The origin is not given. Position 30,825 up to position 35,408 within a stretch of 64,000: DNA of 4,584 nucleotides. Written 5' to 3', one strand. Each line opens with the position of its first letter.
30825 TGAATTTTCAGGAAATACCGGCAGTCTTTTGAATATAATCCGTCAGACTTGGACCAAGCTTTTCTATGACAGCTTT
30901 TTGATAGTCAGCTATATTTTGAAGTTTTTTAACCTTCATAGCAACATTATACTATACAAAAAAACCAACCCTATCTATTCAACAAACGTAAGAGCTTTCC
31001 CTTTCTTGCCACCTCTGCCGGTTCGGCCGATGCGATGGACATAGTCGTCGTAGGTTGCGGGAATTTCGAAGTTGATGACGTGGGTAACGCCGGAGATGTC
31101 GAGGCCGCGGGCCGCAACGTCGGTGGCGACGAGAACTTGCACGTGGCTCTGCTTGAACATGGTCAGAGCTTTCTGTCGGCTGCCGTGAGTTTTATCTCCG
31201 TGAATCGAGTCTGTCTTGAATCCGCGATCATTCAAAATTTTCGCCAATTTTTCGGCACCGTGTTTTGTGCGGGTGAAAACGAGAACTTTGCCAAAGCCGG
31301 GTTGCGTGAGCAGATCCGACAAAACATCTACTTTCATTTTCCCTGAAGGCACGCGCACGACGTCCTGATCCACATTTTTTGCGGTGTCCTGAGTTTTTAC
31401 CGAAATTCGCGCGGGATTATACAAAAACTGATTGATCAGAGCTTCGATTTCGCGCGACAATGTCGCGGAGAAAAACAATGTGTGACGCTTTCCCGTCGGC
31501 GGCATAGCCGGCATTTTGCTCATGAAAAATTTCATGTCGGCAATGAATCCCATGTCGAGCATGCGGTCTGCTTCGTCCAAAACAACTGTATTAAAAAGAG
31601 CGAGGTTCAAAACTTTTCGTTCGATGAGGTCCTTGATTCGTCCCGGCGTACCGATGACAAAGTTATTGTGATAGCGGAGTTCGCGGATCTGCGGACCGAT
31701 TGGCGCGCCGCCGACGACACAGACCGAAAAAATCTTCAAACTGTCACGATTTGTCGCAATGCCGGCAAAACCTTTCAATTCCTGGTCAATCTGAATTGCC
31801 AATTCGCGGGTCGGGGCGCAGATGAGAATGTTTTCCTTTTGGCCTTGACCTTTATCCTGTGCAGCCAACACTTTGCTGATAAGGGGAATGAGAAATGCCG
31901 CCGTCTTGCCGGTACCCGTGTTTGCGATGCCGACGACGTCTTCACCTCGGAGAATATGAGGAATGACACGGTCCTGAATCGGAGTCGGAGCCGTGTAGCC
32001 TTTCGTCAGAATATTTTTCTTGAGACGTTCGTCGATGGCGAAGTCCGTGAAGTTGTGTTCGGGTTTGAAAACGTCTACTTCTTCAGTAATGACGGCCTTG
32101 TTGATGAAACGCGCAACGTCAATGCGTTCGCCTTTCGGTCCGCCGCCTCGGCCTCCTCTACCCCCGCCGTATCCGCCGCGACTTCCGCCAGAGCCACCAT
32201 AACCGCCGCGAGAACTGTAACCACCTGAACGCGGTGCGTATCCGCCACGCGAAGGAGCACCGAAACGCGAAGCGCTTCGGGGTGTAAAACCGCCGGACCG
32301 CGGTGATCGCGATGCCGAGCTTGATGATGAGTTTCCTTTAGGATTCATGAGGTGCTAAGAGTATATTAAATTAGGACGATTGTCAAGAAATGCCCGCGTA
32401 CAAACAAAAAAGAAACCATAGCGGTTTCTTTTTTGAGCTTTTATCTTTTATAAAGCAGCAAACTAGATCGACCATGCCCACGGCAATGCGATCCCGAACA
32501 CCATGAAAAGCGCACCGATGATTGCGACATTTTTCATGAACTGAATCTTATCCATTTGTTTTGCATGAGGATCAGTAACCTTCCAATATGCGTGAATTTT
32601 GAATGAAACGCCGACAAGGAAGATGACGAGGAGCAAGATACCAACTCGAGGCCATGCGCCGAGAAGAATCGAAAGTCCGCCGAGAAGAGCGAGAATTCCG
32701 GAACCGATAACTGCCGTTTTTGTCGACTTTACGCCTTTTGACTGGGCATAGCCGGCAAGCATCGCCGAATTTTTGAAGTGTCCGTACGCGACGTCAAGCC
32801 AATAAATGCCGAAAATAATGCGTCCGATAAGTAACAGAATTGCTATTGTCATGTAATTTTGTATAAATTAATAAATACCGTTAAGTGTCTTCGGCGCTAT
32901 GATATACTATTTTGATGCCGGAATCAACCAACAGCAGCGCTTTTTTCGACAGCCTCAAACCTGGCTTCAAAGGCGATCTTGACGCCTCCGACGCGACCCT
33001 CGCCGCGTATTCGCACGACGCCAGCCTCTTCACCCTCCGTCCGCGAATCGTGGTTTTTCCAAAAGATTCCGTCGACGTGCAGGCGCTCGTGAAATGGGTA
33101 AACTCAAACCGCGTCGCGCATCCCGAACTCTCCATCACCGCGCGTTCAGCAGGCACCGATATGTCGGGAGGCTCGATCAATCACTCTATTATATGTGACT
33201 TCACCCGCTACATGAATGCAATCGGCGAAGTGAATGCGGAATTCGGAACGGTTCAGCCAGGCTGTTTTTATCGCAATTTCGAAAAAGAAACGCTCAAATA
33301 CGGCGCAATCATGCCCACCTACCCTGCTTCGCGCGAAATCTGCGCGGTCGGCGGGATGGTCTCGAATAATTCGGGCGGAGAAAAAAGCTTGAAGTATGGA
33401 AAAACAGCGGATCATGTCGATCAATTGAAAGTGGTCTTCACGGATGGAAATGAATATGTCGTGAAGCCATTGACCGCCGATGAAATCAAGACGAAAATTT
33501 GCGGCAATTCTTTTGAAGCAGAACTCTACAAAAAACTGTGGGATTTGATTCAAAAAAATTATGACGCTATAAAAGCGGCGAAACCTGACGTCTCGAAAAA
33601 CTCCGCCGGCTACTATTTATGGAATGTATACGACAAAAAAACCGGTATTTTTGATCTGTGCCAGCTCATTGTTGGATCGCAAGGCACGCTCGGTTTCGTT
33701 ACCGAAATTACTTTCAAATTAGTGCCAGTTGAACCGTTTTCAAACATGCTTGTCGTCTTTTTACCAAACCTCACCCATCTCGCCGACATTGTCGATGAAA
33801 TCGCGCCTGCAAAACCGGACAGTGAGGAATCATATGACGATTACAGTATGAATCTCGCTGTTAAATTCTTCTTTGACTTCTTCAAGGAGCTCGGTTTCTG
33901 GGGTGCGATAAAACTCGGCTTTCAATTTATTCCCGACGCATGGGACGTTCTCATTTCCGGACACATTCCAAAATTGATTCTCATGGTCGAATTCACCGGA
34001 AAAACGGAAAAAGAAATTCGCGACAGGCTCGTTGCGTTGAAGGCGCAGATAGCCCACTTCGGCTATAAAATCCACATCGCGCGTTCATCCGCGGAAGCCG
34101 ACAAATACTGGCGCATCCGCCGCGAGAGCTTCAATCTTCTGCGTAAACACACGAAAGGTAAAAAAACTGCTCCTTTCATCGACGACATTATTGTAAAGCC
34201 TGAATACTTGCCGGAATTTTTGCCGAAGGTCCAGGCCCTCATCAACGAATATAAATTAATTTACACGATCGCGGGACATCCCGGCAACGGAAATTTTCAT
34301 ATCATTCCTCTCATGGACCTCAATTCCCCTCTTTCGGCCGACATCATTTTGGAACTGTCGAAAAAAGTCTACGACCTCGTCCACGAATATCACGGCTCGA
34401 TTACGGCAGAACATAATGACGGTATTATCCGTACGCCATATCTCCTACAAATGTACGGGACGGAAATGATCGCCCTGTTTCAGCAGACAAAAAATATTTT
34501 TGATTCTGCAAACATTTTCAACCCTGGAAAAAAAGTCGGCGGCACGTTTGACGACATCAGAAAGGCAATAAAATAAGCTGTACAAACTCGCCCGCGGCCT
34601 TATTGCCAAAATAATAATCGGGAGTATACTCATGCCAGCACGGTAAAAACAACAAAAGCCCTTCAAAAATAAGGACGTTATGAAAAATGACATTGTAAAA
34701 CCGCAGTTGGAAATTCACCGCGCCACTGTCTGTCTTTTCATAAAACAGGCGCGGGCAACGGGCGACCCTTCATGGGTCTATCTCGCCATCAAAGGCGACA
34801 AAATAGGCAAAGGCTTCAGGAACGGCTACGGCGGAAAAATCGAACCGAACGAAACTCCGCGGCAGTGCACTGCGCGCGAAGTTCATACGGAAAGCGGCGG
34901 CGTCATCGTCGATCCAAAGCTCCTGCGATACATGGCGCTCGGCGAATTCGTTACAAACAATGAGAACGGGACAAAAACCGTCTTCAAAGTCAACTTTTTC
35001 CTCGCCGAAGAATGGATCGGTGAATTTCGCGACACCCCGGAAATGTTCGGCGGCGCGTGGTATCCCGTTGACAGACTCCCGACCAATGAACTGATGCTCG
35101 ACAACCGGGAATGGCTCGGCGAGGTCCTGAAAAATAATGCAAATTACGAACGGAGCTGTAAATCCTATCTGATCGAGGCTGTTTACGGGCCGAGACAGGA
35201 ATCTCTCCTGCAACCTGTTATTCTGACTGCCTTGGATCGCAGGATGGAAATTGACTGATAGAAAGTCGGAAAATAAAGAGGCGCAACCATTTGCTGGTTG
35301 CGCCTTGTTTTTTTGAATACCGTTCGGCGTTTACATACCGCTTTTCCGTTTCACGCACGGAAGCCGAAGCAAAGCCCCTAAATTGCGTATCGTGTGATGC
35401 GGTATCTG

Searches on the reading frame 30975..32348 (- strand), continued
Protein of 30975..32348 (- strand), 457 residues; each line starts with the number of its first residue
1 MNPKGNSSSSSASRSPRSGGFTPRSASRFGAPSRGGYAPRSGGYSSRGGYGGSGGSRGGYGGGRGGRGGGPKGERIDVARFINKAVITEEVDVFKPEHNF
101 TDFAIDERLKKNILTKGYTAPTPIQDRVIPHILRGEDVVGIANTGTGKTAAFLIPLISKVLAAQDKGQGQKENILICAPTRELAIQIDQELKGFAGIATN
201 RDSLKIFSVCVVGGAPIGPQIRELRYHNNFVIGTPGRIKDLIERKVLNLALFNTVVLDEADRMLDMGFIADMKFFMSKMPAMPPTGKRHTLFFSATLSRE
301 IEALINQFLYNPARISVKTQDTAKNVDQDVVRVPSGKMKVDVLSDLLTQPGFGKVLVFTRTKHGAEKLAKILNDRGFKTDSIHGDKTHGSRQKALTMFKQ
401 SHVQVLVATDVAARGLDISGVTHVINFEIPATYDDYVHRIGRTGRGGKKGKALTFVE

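Call 58: search_solved_structures(query=window:30975-32348:-, max_evalue=1e-60)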
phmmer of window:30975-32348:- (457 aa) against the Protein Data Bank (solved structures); distinct sequences matched with E-value up to 1e-60: 29.
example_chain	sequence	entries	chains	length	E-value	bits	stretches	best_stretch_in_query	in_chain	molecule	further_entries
5ivl_B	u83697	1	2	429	3.6e-81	276.7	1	100-456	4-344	DEAD-box ATP-dependent RNA helicase CshA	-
2i4i_A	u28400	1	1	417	7.6e-76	259.1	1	98-455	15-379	ATP-dependent RNA helicase DDX3X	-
7liu_A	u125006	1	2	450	9.3e-76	258.8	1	98-455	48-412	ATP-dependent RNA helicase DDX3X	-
5e7i_B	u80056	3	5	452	9.5e-76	258.8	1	98-455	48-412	ATP-dependent RNA helicase DDX3X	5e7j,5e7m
6o5f_A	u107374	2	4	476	1.1e-75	258.6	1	98-455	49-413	ATP-dependent RNA helicase DDX3X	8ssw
6cz5_A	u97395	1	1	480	2.1e-75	257.7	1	98-455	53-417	ATP-dependent RNA helicase DDX3X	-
9e2c_A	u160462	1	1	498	6.1e-75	256.1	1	98-455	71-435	Isoform 2 of ATP-dependent RNA helicase DDX3X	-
4pxa_A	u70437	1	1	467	1.9e-74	254.5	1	98-455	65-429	ATP-dependent RNA helicase DDX3X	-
2db3_A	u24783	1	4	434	5e-74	253.1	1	79-456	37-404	ATP-dependent RNA helicase vasa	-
4d25_A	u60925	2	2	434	1.5e-69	238.4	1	94-456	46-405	BMVLG PROTEIN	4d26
1hv8_A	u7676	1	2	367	2.8e-68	234.2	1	99-456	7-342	PUTATIVE ATP-DEPENDENT RNA HELICASE MJ0669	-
4kbf_A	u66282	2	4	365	2.2e-67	231.2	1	100-453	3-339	Heat resistant RNA dependent ATPase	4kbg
8dpe_A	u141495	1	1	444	4.5e-67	230.2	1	95-455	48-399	ATP-dependent RNA helicase DDX42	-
8ark_A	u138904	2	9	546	2.2e-66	227.9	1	89-455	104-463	ATP-dependent RNA helicase DBP2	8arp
8hk1_E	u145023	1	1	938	4.3e-66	227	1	95-455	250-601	ATP-dependent RNA helicase DDX42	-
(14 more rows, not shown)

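Call 69: search_protein_families(library=ncbifam, proteins=[window:30975-32348:-], max_evalue=0.001)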
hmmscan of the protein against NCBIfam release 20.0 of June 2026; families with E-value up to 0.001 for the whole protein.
window:30975-32348:- (457 aa): 30 families (the best 25 are shown)
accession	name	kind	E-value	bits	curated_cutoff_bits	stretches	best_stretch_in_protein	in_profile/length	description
NF053631.1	RNA_helic_CshA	equivalog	1.1e-112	377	646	1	100-456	1-341/434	degradosome RNA helicase CshA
NF053710.1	RNA_heli_RhlE2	exception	6.5e-105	351.9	925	1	100-456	3-353/635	RNA helicase RhlE2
NF007882.0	PRK10590.1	equivalog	1.8e-101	340.4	743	1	102-456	5-349/456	ATP-dependent RNA helicase RhlE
NF008744.0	PRK11776.1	equivalog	2.7e-96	322.9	524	1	98-456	4-346/460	ATP-dependent RNA helicase DbpA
NF053711.1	RNA_heli_RhlE1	exception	2.8e-94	316.4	750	1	100-456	3-348/434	RNA helicase RhlE1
NF008394.0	PRK11192.1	equivalog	1.1e-89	301.3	507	1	98-457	3-352/441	ATP-dependent RNA helicase SrmB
NF053636.1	DDHlcsCsdAPsy1082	equivalog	1.3e-88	297.8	890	1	99-454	4-345/512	DEAD/DEAH box helicase CsdA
NF003419.0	PRK04837.1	equivalog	1.8e-85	287.2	588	1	97-455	8-359/424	ATP-dependent RNA helicase RhlB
NF002340.1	PRK01297.1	equivalog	5.1e-83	278.9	564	1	99-456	2-353/372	ATP-dependent RNA helicase RhlB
NF008642.0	PRK11634.1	equivalog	2.2e-77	260.9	989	1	97-457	5-350/628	DEAD/DEAH family ATP-dependent RNA helicase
NF003390.0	PRK04537.1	equivalog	8.6e-73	246.3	732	1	98-455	9-360/572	ATP-dependent RNA helicase RhlB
NF010337.0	PRK13766.1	equivalog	2.2e-21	75.7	610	2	330-451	344-472/781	Hef nuclease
TIGR01389.1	recQ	equivalog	1.2e-17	63.6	640.2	1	300-455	175-327/591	DNA helicase RecQ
TIGR04121.1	DEXH_lig_assoc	equivalog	1.4e-14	52.8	850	1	113-445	7-345/804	ligase-associated DNA damage response DEXH box helicase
NF041063.1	DpdF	equivalog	1.1e-13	50.7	550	1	283-454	308-480/813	protein DpdF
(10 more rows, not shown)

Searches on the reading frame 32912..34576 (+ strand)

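Call 40: search_protein_families(library=pfam, proteins=[window:32912-34576:+], max_evalue=0.00001)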
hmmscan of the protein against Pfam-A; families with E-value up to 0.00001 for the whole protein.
window:32912-34576:+ (554 aa): 2 families
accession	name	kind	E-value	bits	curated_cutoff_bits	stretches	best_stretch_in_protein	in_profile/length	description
PF02913.24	FAD-oxidase_C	-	3.2e-41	142.1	21.2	1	278-540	6-247/248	FAD linked oxidases, C-terminal domain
PF01565.28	FAD_binding_4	-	3.7e-25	88.7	26.4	1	44-180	1-134/139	FAD binding domain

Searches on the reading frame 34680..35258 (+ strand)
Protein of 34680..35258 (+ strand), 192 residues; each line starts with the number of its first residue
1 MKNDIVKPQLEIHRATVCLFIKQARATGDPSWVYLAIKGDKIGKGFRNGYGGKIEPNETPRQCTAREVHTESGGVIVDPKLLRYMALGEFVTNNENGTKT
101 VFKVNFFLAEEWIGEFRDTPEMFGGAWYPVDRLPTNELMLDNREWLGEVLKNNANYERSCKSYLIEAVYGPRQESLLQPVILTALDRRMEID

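Call 40: search_protein_families(library=pfam, proteins=[window:34680-35258:+], max_evalue=0.00001)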
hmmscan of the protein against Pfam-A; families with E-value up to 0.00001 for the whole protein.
window:34680-35258:+ (192 aa): 1 family
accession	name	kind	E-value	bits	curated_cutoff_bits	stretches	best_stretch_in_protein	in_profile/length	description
PF00293.34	NUDIX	-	2.5e-10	40.9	21.1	1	49-144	33-129/134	NUDIX domain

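Call 69: search_protein_families(library=ncbifam, proteins=[window:34680-35258:+], max_evalue=0.001)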
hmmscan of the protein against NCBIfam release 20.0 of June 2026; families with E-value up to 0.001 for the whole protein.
window:34680-35258:+ (192 aa): 3 families
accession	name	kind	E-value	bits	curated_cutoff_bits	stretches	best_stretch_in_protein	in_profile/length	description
NF008044.0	PRK10776.1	equivalog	8.3e-06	25.7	148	1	50-142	36-119/130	8-oxo-dGTP diphosphatase MutT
TIGR02705.1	nudix_YtkD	equivalog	0.0004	20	154.4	1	51-104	51-101/156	RNA deprotection pyrophosphohydrolase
TIGR00586.1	mutt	equivalog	0.00092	19.2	97.9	0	51-81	38-68/129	8-oxo-dGTP diphosphatase MutT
